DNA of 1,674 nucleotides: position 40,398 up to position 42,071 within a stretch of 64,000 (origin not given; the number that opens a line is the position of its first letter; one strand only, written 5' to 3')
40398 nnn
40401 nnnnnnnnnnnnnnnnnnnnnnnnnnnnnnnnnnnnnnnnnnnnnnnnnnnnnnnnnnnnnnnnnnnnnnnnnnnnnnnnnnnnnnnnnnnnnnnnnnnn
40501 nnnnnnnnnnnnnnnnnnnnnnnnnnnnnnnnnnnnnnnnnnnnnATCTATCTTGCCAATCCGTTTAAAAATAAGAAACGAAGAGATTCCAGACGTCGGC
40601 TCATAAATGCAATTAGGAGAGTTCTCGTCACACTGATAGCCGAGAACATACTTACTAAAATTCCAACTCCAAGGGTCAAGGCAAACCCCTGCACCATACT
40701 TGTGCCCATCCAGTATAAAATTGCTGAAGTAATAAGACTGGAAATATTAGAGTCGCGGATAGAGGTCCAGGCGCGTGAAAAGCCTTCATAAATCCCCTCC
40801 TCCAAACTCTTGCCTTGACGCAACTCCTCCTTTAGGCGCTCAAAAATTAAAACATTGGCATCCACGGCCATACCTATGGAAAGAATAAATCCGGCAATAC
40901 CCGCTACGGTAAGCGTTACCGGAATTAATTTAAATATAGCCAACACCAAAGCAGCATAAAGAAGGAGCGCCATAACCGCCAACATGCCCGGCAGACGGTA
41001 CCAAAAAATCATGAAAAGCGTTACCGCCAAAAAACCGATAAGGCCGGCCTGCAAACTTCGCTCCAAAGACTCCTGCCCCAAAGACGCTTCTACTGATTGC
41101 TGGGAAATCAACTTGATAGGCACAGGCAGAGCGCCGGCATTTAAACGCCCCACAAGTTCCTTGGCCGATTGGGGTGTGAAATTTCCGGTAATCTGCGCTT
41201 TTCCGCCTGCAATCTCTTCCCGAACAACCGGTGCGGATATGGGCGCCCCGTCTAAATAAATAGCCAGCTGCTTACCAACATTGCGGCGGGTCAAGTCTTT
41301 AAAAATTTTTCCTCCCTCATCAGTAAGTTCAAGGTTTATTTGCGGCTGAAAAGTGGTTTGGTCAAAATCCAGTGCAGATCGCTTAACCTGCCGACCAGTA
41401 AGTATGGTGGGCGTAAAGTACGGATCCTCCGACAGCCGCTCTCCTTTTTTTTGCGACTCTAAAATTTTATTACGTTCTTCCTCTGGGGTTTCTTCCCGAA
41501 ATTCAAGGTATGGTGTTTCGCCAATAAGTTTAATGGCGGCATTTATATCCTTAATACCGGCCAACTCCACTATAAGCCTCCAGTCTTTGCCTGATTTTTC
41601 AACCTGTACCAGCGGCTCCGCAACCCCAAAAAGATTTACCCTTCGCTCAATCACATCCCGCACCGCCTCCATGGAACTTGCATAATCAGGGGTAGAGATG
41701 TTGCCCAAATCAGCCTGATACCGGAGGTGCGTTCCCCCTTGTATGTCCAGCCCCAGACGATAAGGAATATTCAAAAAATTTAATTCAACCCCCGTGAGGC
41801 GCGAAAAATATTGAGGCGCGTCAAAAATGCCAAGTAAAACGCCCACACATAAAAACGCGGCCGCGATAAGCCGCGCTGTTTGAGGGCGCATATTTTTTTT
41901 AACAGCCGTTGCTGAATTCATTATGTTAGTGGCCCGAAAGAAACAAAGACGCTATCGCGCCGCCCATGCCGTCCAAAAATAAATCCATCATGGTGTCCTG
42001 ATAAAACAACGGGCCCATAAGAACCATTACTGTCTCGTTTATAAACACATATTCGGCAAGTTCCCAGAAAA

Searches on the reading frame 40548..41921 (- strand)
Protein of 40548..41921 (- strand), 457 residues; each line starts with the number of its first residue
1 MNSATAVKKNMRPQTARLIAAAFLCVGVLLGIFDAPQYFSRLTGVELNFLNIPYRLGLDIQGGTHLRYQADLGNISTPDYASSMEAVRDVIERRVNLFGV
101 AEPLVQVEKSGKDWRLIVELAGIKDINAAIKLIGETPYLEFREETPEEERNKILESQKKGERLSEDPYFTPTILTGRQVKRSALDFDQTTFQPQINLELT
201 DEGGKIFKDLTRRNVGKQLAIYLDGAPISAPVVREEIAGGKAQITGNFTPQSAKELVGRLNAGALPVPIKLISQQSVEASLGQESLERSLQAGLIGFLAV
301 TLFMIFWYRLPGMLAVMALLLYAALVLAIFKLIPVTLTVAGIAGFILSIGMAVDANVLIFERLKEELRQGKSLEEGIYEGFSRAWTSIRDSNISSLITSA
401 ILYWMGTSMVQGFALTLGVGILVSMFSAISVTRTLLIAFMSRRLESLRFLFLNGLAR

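Call 17: search_protein_families(library=pfam, proteins=[window:40548-41921:-], max_evalue=0.01)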
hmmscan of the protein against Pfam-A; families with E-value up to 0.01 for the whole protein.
window:40548-41921:- (457 aa): 5 families
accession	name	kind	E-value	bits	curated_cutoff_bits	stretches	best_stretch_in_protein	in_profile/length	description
PF22599.2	SecDF_P1_head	-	1.4e-30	106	27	1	171-267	18-114/114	SecDF, P1 head subdomain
PF21760.3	SecD_1st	-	6.5e-16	58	27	1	84-144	1-58/60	Protein translocase subunit SecDF, P1 domain, N-terminal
PF02355.23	SecD_SecF_C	-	1.6e-14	54.2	20.5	1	269-439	13-186/189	Protein export membrane protein SecD/SecF, C-terminal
PF03176.21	MMPL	-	1.8e-12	47.3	20.5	1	315-443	177-305/333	MMPL family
PF07549.19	Sec_GG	-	0.0068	16.3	20.3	0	55-71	9-25/28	SecD/SecF GG Motif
